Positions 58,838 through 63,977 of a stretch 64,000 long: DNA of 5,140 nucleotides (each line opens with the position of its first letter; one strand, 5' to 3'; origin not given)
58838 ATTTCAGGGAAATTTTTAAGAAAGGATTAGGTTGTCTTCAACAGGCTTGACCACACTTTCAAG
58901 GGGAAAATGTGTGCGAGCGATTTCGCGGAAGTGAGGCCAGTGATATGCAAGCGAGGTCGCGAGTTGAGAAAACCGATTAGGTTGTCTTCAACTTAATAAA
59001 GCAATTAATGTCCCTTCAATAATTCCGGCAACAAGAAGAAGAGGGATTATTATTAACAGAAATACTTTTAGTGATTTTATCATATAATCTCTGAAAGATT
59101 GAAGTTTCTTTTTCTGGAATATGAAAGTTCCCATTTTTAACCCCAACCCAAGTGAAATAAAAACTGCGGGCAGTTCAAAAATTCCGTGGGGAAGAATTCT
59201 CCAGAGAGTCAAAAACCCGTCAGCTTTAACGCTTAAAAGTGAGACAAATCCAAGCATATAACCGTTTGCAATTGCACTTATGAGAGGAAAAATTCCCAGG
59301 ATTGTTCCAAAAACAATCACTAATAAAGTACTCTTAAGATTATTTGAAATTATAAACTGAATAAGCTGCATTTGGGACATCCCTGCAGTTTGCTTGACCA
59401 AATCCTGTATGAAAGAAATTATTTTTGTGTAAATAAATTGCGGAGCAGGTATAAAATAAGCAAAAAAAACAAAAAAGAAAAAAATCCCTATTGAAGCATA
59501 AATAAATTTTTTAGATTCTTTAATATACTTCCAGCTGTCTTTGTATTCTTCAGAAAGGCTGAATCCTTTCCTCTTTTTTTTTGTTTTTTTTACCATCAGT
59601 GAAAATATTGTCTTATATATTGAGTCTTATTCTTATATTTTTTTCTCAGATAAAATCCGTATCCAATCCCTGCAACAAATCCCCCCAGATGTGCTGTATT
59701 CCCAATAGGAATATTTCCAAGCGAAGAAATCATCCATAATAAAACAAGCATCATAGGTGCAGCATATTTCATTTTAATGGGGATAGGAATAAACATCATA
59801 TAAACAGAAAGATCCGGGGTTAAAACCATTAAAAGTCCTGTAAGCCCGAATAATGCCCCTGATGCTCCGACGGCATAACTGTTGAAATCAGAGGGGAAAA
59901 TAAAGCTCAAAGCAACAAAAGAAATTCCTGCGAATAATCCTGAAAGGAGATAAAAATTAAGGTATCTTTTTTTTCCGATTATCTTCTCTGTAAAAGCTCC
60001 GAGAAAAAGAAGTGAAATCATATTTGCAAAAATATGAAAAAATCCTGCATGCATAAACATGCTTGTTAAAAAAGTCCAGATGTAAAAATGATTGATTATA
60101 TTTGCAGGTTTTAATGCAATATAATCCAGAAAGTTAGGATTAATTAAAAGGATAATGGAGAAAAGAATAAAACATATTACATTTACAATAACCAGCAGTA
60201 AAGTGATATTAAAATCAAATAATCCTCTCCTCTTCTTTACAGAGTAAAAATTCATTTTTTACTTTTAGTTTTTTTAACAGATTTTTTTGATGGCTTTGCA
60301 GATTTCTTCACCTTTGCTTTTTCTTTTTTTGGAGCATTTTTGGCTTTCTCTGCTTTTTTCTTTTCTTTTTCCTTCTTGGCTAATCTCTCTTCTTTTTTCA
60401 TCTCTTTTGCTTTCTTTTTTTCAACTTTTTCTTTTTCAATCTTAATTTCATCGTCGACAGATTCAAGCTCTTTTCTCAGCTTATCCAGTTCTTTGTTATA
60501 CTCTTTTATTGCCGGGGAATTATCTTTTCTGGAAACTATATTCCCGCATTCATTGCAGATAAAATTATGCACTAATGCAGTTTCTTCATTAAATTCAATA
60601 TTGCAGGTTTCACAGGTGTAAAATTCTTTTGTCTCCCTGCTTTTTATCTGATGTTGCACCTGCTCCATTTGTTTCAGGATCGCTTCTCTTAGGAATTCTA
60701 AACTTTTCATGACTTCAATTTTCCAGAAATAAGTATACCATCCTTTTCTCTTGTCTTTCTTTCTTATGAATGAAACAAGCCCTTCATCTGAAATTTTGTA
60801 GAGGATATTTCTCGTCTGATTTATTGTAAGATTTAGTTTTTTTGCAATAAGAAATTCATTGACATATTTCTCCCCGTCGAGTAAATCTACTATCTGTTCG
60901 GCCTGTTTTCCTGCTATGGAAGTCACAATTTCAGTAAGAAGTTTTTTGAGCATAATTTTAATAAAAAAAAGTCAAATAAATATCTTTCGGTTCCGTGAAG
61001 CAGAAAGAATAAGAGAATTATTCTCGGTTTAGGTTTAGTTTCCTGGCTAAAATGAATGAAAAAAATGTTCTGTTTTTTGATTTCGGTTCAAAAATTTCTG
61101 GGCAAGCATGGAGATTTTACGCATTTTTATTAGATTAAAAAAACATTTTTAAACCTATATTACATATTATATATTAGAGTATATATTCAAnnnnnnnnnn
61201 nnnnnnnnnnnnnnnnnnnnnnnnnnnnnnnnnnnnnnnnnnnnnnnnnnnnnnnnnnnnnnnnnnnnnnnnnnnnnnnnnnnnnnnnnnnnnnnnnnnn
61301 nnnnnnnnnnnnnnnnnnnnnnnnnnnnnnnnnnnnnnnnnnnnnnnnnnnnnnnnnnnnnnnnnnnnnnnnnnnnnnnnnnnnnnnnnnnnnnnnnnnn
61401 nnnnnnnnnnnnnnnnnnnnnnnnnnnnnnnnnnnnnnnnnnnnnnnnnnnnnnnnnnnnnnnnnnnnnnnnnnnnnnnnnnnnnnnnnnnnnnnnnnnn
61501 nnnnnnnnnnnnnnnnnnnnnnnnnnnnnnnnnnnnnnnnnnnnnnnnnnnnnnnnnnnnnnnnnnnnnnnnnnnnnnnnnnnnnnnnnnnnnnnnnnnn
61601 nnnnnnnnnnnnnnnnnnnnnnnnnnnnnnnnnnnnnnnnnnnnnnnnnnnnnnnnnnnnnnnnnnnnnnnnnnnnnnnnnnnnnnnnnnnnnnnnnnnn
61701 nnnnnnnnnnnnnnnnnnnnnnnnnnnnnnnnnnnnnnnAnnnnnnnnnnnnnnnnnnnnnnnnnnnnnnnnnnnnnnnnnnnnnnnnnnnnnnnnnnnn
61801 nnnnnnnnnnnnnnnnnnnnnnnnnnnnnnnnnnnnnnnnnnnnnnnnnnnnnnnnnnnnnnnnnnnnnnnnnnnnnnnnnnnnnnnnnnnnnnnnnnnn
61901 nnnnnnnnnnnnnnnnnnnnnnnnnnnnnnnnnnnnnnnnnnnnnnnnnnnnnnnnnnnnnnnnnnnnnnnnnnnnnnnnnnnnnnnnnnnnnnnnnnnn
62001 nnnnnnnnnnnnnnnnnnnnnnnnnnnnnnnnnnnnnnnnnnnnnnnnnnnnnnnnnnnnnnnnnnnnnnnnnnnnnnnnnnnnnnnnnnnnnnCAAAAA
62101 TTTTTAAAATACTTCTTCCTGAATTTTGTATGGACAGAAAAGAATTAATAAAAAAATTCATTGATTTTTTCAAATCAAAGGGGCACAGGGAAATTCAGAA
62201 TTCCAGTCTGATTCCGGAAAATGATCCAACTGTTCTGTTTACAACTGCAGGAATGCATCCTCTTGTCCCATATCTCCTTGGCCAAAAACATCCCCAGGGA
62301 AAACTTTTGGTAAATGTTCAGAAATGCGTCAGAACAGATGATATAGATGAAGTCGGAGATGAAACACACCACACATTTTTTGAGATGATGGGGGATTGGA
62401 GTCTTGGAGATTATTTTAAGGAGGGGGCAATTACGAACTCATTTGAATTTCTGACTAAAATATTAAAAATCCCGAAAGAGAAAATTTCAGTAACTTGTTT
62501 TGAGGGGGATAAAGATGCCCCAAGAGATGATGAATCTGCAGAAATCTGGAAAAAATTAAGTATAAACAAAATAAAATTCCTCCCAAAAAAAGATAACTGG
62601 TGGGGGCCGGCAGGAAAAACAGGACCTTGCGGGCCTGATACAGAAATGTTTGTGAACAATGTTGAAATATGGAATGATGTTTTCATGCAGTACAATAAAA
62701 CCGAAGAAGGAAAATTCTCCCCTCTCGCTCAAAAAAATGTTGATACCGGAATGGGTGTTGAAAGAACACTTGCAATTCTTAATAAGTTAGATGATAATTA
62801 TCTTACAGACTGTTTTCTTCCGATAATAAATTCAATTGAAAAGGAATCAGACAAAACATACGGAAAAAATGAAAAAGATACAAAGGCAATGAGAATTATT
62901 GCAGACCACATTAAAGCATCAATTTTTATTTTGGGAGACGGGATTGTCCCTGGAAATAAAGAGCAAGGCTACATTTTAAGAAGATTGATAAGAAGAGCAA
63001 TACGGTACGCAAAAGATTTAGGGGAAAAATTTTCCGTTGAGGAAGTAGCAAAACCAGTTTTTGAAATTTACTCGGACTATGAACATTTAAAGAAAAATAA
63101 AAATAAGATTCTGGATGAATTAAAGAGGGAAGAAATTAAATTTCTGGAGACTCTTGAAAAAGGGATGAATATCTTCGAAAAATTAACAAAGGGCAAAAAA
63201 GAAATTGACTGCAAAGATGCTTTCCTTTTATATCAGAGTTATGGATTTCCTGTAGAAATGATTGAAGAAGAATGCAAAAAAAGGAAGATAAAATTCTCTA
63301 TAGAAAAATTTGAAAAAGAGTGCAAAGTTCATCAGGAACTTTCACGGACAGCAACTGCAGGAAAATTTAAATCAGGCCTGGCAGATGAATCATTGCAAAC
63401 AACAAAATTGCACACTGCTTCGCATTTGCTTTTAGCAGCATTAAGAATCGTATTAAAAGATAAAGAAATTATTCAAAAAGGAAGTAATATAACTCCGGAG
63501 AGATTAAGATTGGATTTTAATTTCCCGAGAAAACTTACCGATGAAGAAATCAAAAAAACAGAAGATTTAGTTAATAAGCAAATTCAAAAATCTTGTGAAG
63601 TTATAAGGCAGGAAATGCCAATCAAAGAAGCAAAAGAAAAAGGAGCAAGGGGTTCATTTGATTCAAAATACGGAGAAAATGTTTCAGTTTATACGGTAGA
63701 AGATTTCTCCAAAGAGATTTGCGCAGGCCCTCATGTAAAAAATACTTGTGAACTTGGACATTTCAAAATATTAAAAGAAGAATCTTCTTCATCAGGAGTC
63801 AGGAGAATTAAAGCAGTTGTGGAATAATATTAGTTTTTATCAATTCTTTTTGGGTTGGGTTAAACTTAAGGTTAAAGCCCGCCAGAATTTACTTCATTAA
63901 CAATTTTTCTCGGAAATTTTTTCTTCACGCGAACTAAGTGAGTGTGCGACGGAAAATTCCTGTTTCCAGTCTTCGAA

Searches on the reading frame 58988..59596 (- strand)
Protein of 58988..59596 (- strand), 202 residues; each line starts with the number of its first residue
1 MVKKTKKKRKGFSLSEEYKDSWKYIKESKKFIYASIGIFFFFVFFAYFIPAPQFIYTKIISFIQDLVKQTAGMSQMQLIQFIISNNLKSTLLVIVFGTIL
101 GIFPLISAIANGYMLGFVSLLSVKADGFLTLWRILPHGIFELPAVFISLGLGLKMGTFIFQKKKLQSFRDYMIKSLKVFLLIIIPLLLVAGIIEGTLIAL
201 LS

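Call 47: search_protein_families(library=pfam, proteins=[window:58988-59596:-], max_evalue=0.00001)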
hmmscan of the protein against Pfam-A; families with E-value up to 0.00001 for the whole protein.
window:58988-59596:- (202 aa): 1 family
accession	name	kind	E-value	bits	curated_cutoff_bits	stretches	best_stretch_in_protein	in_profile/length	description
PF01944.22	SpoIIM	-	3.1e-25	89.4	26.9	1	36-196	2-160/163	Stage II sporulation protein M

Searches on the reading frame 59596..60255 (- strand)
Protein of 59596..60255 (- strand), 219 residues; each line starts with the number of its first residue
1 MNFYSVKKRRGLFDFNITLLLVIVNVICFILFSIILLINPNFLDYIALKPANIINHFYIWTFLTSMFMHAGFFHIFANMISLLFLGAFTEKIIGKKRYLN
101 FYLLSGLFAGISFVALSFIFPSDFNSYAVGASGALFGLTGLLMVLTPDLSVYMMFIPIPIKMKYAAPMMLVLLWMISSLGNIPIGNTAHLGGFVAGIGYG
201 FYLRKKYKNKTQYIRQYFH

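Call 47: search_protein_families(library=pfam, proteins=[window:59596-60255:-], max_evalue=0.00001)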
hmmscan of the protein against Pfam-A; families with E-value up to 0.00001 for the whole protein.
window:59596-60255:- (219 aa): 2 families
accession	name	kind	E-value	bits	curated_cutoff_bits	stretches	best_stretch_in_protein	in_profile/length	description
PF01694.28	Rhomboid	-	3e-30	105.7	22.6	1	59-205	4-142/143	Rhomboid domain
PF08551.15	DUF1751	-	1.9e-08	35.2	22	1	54-128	5-77/99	Eukaryotic integral membrane protein (DUF1751)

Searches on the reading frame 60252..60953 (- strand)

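Call 47: search_protein_families(library=pfam, proteins=[window:60252-60953:-], max_evalue=0.00001)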
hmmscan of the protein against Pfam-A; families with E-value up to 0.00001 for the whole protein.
window:60252-60953:- (233 aa): 1 family
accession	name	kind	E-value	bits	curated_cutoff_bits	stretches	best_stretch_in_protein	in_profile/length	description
PF02002.24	TFIIE_alpha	-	1.4e-14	54.2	22.9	1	4-103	1-100/105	TFIIE alpha subunit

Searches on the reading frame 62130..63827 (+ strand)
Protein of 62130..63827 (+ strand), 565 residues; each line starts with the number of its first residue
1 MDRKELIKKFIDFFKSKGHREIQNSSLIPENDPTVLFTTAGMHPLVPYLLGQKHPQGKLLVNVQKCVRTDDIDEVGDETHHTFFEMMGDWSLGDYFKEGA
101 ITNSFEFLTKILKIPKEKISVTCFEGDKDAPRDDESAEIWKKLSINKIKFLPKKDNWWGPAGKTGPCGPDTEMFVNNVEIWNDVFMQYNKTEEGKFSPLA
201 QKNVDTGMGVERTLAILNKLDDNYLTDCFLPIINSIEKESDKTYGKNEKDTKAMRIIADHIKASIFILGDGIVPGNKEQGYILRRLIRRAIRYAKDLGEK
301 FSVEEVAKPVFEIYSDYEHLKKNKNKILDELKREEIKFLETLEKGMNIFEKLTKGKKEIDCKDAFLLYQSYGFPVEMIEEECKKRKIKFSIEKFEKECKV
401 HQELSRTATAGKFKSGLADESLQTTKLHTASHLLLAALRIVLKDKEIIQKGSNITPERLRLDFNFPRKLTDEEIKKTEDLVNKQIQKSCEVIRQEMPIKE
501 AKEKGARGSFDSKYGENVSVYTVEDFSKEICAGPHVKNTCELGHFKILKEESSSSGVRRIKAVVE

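Call 12: search_protein_families(library=pfam, proteins=[window:62130-63827:+])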
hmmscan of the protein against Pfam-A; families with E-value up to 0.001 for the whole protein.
window:62130-63827:+ (565 aa): 2 families
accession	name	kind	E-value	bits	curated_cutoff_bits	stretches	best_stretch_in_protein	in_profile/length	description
PF01411.24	tRNA-synt_2c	-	4.2e-128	428.7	30.3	1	6-422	2-445/552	tRNA synthetases class II (A)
PF07973.19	tRNA_SAD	-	4.2e-17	62.3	24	1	518-560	1-43/44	Threonyl and Alanyl tRNA synthetase second additional domain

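Call 89: find_encoding_contigs(protein=window:62130-63827:+, flank=10000, max_places=2)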
Protein window:62130-63827:+ (565 aa): 5 contigs read that carry it; 2 places shown.
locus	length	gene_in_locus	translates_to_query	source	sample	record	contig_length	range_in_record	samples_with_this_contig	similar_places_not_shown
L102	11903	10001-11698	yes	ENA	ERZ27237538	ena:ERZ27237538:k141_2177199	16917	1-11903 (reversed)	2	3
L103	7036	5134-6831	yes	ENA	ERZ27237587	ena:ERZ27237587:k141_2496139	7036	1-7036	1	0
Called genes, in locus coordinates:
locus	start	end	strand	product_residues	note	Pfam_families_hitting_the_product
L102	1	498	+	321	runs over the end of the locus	PF13517:FG-GAP_3 (weak)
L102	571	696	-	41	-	-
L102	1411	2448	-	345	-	PF01368:DHH (weak), PF02272:DHHA1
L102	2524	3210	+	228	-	-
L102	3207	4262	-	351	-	PF02784:Orn_Arg_deC_N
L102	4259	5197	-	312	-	PF01916:DS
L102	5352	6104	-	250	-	-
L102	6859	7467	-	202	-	PF01944:SpoIIM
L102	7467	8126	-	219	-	PF08551:DUF1751, PF01694:Rhomboid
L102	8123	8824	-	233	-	PF02002:TFIIE_alpha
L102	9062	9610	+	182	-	-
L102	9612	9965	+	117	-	-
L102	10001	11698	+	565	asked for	PF01411:tRNA-synt_2c, PF07973:tRNA_SAD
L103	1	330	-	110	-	?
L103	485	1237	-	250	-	-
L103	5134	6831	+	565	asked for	PF01411:tRNA-synt_2c, PF07973:tRNA_SAD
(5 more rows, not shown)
